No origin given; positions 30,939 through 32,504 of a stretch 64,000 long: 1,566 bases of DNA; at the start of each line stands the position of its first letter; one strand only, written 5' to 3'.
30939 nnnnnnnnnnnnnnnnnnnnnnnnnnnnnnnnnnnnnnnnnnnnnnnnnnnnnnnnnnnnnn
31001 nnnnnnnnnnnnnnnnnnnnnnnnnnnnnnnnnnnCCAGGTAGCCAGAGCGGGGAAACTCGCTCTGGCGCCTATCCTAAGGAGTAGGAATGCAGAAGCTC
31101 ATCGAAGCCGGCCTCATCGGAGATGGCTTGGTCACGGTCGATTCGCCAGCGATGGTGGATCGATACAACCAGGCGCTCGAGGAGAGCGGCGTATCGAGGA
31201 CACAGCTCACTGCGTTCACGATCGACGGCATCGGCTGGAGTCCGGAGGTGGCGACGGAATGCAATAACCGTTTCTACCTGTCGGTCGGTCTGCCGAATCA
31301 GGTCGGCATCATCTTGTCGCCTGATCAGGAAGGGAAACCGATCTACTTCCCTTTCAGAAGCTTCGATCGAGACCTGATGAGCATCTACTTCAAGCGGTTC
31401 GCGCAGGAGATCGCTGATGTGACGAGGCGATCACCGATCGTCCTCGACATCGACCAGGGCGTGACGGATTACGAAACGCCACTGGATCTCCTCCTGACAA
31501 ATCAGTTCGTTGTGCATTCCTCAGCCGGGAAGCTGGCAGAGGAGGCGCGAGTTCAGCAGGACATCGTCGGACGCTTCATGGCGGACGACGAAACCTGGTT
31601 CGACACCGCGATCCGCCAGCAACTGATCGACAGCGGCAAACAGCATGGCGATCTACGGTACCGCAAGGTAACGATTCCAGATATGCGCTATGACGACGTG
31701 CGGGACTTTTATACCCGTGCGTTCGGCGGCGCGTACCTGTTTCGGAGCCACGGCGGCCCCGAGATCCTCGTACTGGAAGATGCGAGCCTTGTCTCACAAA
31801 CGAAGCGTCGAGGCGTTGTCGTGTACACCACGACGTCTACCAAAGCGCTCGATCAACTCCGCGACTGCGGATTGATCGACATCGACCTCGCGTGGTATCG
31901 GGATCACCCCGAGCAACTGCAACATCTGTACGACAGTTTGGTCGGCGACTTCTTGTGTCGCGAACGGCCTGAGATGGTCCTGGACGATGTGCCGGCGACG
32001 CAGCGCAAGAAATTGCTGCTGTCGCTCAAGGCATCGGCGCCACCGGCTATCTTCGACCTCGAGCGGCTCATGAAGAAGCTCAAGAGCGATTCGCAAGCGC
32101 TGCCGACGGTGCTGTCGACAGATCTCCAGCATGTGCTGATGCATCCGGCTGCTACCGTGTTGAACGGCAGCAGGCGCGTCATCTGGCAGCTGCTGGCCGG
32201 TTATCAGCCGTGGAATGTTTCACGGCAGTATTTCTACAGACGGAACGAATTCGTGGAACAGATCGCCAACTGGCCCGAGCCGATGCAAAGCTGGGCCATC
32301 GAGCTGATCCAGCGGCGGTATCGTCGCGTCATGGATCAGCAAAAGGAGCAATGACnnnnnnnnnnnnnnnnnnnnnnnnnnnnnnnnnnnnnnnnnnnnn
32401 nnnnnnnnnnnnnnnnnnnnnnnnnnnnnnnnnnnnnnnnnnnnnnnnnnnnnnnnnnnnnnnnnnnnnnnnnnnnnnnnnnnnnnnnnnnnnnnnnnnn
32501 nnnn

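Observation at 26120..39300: About 13-kb GC-rich island of 14 co-directional genes centred on a classical AAA ATPase with a novel N-domain: candidate undescribed system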

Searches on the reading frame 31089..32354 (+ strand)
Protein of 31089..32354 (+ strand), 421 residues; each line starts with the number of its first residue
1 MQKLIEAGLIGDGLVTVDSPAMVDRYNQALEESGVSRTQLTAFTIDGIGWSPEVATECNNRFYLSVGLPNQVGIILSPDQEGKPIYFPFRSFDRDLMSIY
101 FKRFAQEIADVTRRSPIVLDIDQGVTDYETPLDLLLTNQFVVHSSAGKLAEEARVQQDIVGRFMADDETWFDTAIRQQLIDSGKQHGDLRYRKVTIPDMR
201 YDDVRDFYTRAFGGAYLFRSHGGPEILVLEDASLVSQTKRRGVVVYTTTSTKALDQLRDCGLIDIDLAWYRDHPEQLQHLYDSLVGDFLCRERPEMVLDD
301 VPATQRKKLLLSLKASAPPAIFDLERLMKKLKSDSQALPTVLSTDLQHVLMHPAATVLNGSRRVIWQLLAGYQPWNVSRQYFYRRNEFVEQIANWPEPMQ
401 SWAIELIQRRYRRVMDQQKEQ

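Call 4: search_protein_families(library=pfam, proteins=[window:31089-32354:+], max_evalue=0.01)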
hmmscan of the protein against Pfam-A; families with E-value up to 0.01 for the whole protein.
window:31089-32354:+ (421 aa): 1 family
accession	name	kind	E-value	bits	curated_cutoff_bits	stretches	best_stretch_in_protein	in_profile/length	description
PF20343.3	DUF6638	-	4.9e-34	118.4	27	1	14-412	5-398/439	Family of unknown function (DUF6638)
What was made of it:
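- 31089..32354 (+): Gene D, 421 aa, cytosolic, Pfam DUF6638. PF20343 at 4.9e-34 (call 4).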

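Call 5: search_protein_families(library=padloc, proteins=[window:31089-32354:+], max_evalue=0.01)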
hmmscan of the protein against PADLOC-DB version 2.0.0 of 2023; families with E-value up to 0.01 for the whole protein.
window:31089-32354:+ (421 aa): 0 families

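Call 6: search_protein_families(library=ncbifam, proteins=[window:31089-32354:+], max_evalue=0.01)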
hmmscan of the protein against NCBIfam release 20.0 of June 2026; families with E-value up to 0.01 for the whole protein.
window:31089-32354:+ (421 aa): 0 families

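Call 9: find_encoding_contigs(protein=window:31089-32354:+, flank=10000, max_places=6)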
Protein window:31089-32354:+ (421 aa): 1 contig read that carries it; 1 place shown.
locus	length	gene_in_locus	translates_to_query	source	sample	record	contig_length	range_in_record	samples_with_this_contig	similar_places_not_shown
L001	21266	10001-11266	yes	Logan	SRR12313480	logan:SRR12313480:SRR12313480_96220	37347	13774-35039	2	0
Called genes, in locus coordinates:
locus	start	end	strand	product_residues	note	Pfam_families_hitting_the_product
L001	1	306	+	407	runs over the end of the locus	PF12704:MacB_PCD, PF02687:FtsX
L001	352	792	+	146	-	-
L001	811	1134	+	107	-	PF00173:Cyt-b5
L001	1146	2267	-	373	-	PF00224:PK, PF03328:HpcH_HpaI (weak)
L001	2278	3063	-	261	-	-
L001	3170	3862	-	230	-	PF12740:PETase, PF07224:Chlorophyllase (weak), PF00561:Abhydrolase_1 (faint), PF01738:DLH, PF00326:Peptidase_S9 (faint)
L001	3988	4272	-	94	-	-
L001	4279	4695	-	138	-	PF00892:EamA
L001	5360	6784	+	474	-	-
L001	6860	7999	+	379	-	-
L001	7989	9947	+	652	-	PF00004:AAA (weak)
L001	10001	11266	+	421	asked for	PF20343:DUF6638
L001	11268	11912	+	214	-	-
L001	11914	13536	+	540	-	-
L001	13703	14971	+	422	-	PF00924:MS_channel_2nd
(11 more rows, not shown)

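Call 19: find_related_loci(query=A1, collection=genome_contigs, flank=10000)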
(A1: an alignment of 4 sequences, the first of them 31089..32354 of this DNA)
Query A1 (421 aa) in genome_contigs; peptide patterns used: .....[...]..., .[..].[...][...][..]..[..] (x = any residue, [..] = any of these).
429 stretches matched a pattern; 386 encode a relative of the query (tblastn E <= 1e-3); the best 80 are kept; 80 distinct loci.
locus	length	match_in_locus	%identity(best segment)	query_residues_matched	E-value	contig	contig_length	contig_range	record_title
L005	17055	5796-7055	41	1-417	2e-113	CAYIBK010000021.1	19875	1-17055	MAG TPA_asm: uncultured Gammaproteobacteria bacterium isolate ERP119705_co19_912 genome assembly, contig: NODE_2218_leng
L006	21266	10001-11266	39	1-419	3e-106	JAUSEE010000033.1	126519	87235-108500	MAG: Candidatus Buchananbacteria bacterium isolate E14_maxbin.167 E14_k141_354196, whole genome shotgun sequence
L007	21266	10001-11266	41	1-421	5e-103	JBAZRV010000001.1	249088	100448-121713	MAG: Patescibacteria group bacterium isolate SO_2017_GW1_156 NODE_383_length_249088_cov_3.417367_OW334_2017, whole genom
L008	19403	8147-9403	40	1-420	3e-100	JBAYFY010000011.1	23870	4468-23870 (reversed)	MAG: Candidatus Buchananbacteria bacterium isolate SO_2016_GW1_112 scaffold03706_OW334_2016, whole genome shotgun sequen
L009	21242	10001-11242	40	1-411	1e-98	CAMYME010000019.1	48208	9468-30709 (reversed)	MAG: uncultured Desulfuromonadales bacterium isolate FO_M_Desulfobacterota_24.1 genome assembly, contig: scaffold_383, w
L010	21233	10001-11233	40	1-411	8e-97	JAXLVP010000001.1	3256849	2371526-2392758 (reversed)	MAG: Bdellovibrionota bacterium isolate STL-BDEC1 C1.36.fa-1, whole genome shotgun sequence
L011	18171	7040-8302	41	1-421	2e-95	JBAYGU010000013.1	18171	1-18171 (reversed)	MAG: Candidatus Buchananbacteria bacterium isolate SO_2016_GW1_132 scaffold05289_OW334_2016, whole genome shotgun sequen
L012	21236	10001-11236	38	1-411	1e-92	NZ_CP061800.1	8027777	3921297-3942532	Desulfonema magnum strain 4be13 chromosome, complete genome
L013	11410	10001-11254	37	1-417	5e-91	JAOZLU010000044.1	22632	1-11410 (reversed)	MAG: Desulfobacterales bacterium isolate GMC2_bin_2_sub GMC2_291_length_22632_cov_48.744386, whole genome shotgun sequen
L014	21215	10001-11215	37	1-403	4e-77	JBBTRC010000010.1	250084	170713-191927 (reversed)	MAG: Patescibacteria group bacterium isolate H41-bin044_1 H41_bin044_1_000000000010, whole genome shotgun sequence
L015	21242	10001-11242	34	1-410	1e-74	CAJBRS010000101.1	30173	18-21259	uncultured bacterium isolate I-1_bin-176 genome assembly, contig: bin-176:101/133, whole genome shotgun sequence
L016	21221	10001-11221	35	1-404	2e-67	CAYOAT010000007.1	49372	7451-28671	MAG TPA_asm: uncultured Candidatus Saccharibacteria bacterium isolate binchicken_co113_255 genome assembly, contig: NODE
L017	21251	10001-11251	34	1-410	2e-75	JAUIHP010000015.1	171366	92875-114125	MAG: bacterium isolate Co_bin.215 NODE_948_length_171366_cov_2.093886, whole genome shotgun sequence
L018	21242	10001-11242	33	1-410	2e-66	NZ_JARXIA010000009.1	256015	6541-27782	Pelagicoccus sp. SDUM812005 scaffold_9_length=256016, whole genome shotgun sequence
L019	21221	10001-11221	32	1-407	9e-66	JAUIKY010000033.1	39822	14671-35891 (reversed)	MAG: Bacteroidia bacterium isolate Co_bin.381 NODE_6425_length_39822_cov_4.887845, whole genome shotgun sequence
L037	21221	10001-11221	33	1-407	2e-63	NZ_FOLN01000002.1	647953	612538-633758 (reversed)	Algibacter lectus strain DSM 15365, whole genome shotgun sequence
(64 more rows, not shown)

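Call 40: search_solved_structures(query=A9, max_evalue=1, show_alignments=1)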
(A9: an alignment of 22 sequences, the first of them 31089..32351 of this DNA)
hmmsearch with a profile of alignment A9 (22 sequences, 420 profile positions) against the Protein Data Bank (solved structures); distinct sequences matched with E-value up to 1: 2.
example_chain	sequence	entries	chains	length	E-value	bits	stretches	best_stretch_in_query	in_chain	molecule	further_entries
7aef_q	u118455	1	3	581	0.43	12.8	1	213-280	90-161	Phosphoserine phosphatase SerB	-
7bml_A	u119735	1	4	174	0.92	11.7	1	248-351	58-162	Outer surface protein C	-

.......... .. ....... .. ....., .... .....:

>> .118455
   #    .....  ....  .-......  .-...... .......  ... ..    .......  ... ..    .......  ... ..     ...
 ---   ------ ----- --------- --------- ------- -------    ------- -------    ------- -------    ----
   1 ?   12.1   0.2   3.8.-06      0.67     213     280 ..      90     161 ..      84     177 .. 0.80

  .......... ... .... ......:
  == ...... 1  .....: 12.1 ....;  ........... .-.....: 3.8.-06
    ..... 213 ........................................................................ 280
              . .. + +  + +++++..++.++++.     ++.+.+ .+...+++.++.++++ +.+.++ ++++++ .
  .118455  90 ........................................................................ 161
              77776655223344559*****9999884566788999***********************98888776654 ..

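Call 57: find_homologous_proteins(query=window:31089-32354:+)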
Query window:31089-32354:+ (421 aa): 124 proteins with E <= 0.001 among 5149 candidates; the best 120 are listed.
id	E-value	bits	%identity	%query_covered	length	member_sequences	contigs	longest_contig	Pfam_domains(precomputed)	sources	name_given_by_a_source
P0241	1.6e-283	958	100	100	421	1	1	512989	PF20343.3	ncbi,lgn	-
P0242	1.6e-177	608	63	99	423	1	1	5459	PF20343.3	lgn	-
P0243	1.9e-104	368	41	99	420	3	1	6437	PF20343.3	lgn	-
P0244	3.0e-100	354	43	98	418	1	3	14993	PF20343.3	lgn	-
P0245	4.0e-97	344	42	97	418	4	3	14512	PF20343.3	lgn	-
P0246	5.8e-96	340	39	100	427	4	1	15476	PF20343.3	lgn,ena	-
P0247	6.7e-95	336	40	98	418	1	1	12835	PF20343.3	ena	-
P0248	7.8e-93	329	40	98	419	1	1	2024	PF20343.3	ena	-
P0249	1.2e-92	329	40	98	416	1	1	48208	PF20343.3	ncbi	-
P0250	2.2e-92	328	39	97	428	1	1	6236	PF20343.3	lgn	-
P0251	7.8e-92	326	40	97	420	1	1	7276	PF20343.3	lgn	-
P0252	1.7e-91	325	36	97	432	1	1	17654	PF20343.3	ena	-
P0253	2.2e-91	325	39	99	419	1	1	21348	PF20343.3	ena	-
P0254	1.3e-88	316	39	99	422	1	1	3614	PF20343.3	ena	-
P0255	2.4e-88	315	40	98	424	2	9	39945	PF20343.3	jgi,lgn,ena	-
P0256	1.9e-87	312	40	94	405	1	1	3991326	PF20343.3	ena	-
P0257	2.1e-86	308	39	98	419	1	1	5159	PF20343.3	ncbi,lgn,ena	-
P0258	2.5e-86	308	38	98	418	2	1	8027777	PF20343.3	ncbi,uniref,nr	ncbi:Uncharacterized protein dnm_049910 [Desulfonema magnum]|uniref:Uncharacterized protein n=2 Tax=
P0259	3.5e-85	304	37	98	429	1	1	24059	PF20343.3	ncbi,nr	ncbi:hypothetical protein QUF70_04805 [Desulfobacterales bacterium HSG17]|nr:hypothetical protein [D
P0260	2.9e-84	301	38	97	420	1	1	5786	PF20343.3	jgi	-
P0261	3.1e-84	301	37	99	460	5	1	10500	PF20343.3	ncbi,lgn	-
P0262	4.0e-83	298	39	100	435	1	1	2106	PF20343.3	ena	-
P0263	1.8e-82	295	38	97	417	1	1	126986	PF20343.3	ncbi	-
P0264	2.1e-82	295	36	98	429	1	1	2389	PF20343.3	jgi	-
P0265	3.4e-81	291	37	98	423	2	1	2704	PF20343.3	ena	-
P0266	1.3e-80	289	40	97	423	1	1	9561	PF20343.3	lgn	-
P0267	1.2e-79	286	37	99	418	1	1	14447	PF20343.3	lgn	-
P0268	3.1e-78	281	36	99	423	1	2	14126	PF20343.3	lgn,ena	-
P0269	6.0e-78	280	35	100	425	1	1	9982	PF20343.3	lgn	-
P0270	4.2e-77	278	36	99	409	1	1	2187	PF20343.3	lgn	-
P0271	2.4e-76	275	35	97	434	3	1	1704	PF20343.3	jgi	-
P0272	1.7e-75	272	35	99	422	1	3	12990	PF20343.3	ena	-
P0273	2.9e-75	272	36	98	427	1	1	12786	PF20343.3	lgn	-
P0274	7.8e-75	270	36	98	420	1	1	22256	PF20343.3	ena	-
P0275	1.2e-72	263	34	97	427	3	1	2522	PF20343.3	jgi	jgi:hypothetical protein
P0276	2.1e-72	262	37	96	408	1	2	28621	PF20343.3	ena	-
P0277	5.3e-72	261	35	100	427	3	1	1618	PF20343.3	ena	-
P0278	1.9e-71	259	36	96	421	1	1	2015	PF20343.3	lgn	-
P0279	1.5e-66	243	35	97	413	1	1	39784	PF20343.3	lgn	-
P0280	1.3e-65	240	34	97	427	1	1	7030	PF20343.3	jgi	jgi:hypothetical protein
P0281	3.1e-65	239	34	98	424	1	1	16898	PF20343.3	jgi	-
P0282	1.8e-64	236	33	94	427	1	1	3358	PF20343.3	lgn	-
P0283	2.4e-63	232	33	98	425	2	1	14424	PF20343.3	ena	-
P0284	6.9e-63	231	34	99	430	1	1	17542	PF20343.3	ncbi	-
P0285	6.7e-62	228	34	99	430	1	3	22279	PF20343.3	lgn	-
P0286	3.5e-61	225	35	97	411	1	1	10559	PF20343.3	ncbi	-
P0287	3.6e-61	225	32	97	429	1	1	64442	PF20343.3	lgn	-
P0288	1.8e-60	223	33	99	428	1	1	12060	PF20343.3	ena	-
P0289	4.6e-60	222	33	97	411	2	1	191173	PF20343.3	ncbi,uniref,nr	ncbi:DUF6638 family protein [Aestuariivivens insulae]|uniref:DUF6638 family protein n=1 Tax=Aestuari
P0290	7.4e-60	221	33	99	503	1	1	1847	PF20343.3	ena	-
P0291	9.3e-60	221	33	97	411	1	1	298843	PF20343.3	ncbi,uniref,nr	ncbi:DUF6638 family protein [Ichthyenterobacterium sp. W332]|uniref:DUF6638 family protein n=1 Tax=M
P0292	1.4e-59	220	33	97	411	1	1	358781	PF20343.3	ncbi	-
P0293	2.3e-59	219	33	97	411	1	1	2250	PF20343.3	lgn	-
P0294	3.6e-59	219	34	97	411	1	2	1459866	PF20343.3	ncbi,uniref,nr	ncbi:DUF6638 family protein [Algibacter miyuki]|uniref:DUF6638 family protein n=1 Tax=Algibacter miy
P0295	4.6e-59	218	33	97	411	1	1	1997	PF20343.3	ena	-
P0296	5.0e-59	218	33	97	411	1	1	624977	PF20343.3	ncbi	-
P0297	7.0e-59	218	33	97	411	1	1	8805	PF20343.3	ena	-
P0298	1.4e-57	213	32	97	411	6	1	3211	PF20343.3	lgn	-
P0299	2.2e-57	213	32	97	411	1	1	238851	PF20343.3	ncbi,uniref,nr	ncbi:DUF6638 family protein [uncultured Algibacter sp.]|uniref:DUF6638 family protein n=1 Tax=uncult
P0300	2.2e-57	213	32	97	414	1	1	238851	PF20343.3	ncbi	-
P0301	2.6e-57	213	32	98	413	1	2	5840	PF20343.3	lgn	-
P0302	3.6e-57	212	32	97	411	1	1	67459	PF20343.3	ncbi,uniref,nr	ncbi:hypothetical protein L3X37_13785 [Sabulilitoribacter arenilitoris]|uniref:Uncharacterized prote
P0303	5.5e-57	211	33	97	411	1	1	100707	PF20343.3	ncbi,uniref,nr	ncbi:DUF6638 family protein [Flavivirga sp. 57AJ16]|uniref:DUF6638 family protein n=1 Tax=Flavivirga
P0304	6.0e-57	211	32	98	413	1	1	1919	PF20343.3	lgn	-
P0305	1.1e-56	210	32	97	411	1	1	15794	PF20343.3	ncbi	ncbi:DUF6638 family protein [Psychroserpens sp.]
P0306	2.0e-56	210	32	97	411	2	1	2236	PF20343.3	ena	-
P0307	2.4e-56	209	31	99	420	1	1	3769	PF20343.3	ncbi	-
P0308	2.5e-56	209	31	99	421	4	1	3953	PF20343.3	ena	-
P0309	3.9e-56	209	33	97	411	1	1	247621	PF20343.3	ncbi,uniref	ncbi:DUF6638 family protein [Hyunsoonleella rubra]|uniref:DUF6638 family protein n=1 Tax=Hyunsoonlee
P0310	4.0e-56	209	33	97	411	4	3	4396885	PF20343.3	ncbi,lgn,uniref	ncbi:DUF6638 family protein [Algibacter sp. AS12]|uniref:DUF6638 family protein n=1 Tax=Algibacter s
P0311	4.5e-56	208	32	97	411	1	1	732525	PF20343.3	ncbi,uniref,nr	ncbi:hypothetical protein H7U19_11520 [Hyunsoonleella sp. SJ7]|uniref:Uncharacterized protein n=1 Ta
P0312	5.4e-56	208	32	97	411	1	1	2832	PF20343.3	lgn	-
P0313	1.4e-55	207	32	98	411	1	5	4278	PF20343.3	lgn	-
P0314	1.8e-55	206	33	97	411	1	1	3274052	PF20343.3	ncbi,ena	-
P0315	3.2e-55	206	32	97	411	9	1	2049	PF20343.3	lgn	-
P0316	3.4e-55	206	31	97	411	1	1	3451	PF20343.3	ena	-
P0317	3.9e-55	205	32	97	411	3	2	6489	PF20343.3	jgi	jgi:hypothetical protein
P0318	4.0e-55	205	32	97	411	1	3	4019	PF20343.3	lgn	-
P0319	4.8e-55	205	32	97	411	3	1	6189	PF20343.3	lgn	-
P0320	8.4e-55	204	31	97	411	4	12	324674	PF20343.3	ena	-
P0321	8.4e-55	204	33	97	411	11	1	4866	PF20343.3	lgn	-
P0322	2.2e-54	203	32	97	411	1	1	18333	PF20343.3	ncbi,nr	ncbi:MAG: hypothetical protein HKO92_08675 [Flavobacteriaceae bacterium]|nr:hypothetical protein [Fl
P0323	3.4e-54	202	33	97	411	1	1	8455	PF20343.3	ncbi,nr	ncbi:MAG: hypothetical protein NWP87_00015 [Winogradskyella sp.]|nr:hypothetical protein [Winogradsk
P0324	4.8e-54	202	32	92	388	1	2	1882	PF20343.3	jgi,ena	-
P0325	5.6e-54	202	32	97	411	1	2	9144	PF20343.3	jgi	jgi:hypothetical protein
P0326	1.0e-53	201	31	97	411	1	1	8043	PF20343.3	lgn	-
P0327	1.3e-53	200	31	97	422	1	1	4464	PF20343.3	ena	-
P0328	1.4e-53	200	31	98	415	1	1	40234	PF20343.3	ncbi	-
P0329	1.4e-53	200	32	97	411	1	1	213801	PF20343.3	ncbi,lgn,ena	-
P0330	2.9e-53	199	31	97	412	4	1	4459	PF20343.3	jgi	-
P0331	3.0e-53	199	30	98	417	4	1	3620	PF20343.3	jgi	-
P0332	3.4e-53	199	32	97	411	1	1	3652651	PF20343.3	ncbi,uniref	ncbi:hypothetical protein N1F78_14840 [Seonamhaeicola sp. MEBiC1930]|uniref:DUF6638 family protein n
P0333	4.0e-53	199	31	97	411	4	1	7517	PF20343.3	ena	-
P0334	4.4e-53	199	31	97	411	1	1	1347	PF20343.3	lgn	-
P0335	5.0e-53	198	29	97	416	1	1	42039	PF20343.3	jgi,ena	-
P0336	6.4e-53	198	30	97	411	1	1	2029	PF20343.3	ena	-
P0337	6.8e-53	198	32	98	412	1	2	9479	PF20343.3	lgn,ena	-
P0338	1.4e-52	197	31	97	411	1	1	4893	PF20343.3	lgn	-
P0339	2.2e-52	196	30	97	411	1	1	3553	PF20343.3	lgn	-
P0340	2.5e-52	196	31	97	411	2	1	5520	PF20343.3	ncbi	-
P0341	2.7e-52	196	32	97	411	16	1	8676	PF20343.3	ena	-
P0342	1.2e-51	194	31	97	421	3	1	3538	PF20343.3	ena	-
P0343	1.7e-51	193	32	97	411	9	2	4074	PF20343.3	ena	-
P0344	1.7e-51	193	30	97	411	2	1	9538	PF20343.3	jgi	-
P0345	1.8e-51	193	30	98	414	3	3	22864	PF20343.3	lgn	-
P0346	2.4e-51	193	30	96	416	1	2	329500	PF20343.3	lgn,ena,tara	tara:strand:+ start:891 stop:2141 length:1251 start_codon:yes stop_codon:yes gene_type:complete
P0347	1.3e-50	190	29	97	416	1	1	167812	PF20343.3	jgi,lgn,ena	-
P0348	3.4e-50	189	32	97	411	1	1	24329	PF20343.3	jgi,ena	-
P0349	3.6e-50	189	31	97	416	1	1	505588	PF20343.3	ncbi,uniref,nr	ncbi:hypothetical protein FK220_014390 [Flavobacteriaceae bacterium TP-CH-4]|uniref:Uncharacterized 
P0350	9.3e-50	188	31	97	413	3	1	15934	PF20343.3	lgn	-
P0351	1.7e-49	187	30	97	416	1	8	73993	PF20343.3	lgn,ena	-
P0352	1.8e-49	187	31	97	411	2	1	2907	PF20343.3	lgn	-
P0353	3.3e-49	186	31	97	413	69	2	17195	PF20343.3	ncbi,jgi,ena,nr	ncbi:MAG: hypothetical protein CL817_05980 [Croceibacter sp.]|nr:hypothetical protein [Croceibacter 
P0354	1.2e-48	184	30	97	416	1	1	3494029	PF20343.3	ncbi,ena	-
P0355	1.3e-48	184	30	97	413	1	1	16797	PF20343.3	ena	-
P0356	2.5e-48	183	30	96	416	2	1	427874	PF20343.3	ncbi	-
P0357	7.7e-48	181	31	97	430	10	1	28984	PF20343.3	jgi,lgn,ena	jgi:hypothetical protein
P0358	1.7e-44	170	38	63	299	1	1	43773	PF20343.3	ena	-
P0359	3.0e-44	169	28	97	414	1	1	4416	PF20343.3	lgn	-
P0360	3.5e-43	166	31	88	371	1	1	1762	PF20343.3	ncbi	ncbi:MAG: DUF6638 family protein, partial [Bacteroidota bacterium]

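Call 70: predict_structure(alignment_id=A11)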
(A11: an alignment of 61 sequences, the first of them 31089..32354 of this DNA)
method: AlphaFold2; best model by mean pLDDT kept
length: 421 residues; sequences in the alignment: 61
mean_pLDDT: 92.1   pTM: 0.87
mean pLDDT of the five models: 92.1, 92.0, 91.6, 91.4, 90.1
residues with pLDDT >= 90: 326; 70-90: 89; 50-70: 6; < 50: 0
segments of 3 or more residues with pLDDT < 50: none
pLDDT, mean of each block of 10 residues (from residue 1): 86 90 97 96 97 95 88 97 92 96 96 95 92 94 93 91 82 90 89 91 95 94 94 85 93 95 95 94 95 92 93 97 96 80 95 94 96 94 91 93 92 72 52
secondary structure, 60 per line:
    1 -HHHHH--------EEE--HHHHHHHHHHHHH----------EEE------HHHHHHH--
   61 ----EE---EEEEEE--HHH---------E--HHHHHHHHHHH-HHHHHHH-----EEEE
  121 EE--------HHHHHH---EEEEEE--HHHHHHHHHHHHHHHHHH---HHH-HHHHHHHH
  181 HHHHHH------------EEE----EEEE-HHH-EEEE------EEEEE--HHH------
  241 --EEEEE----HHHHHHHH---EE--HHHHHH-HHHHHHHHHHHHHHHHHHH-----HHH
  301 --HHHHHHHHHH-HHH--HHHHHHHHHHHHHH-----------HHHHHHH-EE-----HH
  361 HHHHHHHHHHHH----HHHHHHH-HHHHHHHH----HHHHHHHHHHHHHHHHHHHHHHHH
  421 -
elements in order: H2-6 E15-17 H20-32 E43-45 H52-58 E70-75 H93-103 H105-111 E117-122 H131-136 E140-145 H148-165 H173-186 E199-201 E206-209 E215-218 E225-229 E243-247 H252-259 H267-272 H274-292 H303-312 H319-332 H344-350 H359-372 H377-383 H385-392 H397-420
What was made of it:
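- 31089..32354 (+): AlphaFold model pLDDT 92.1, pTM 0.87 (call 70).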

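Call 89: find_related_loci(query=A11, collection=viral_contigs, flank=10000)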
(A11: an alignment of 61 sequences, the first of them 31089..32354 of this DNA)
Query A11 (421 aa) in viral_contigs; peptide patterns used: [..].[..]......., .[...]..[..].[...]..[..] (x = any residue, [..] = any of these).
108 stretches matched a pattern, but none encodes a relative of the query by tblastn (E <= 1e-3).

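Call 90: search_protein_families(library=phrogs, proteins=[window:31089-32354:+], max_evalue=0.01)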
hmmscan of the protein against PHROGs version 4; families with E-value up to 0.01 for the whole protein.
window:31089-32354:+ (421 aa): 0 families
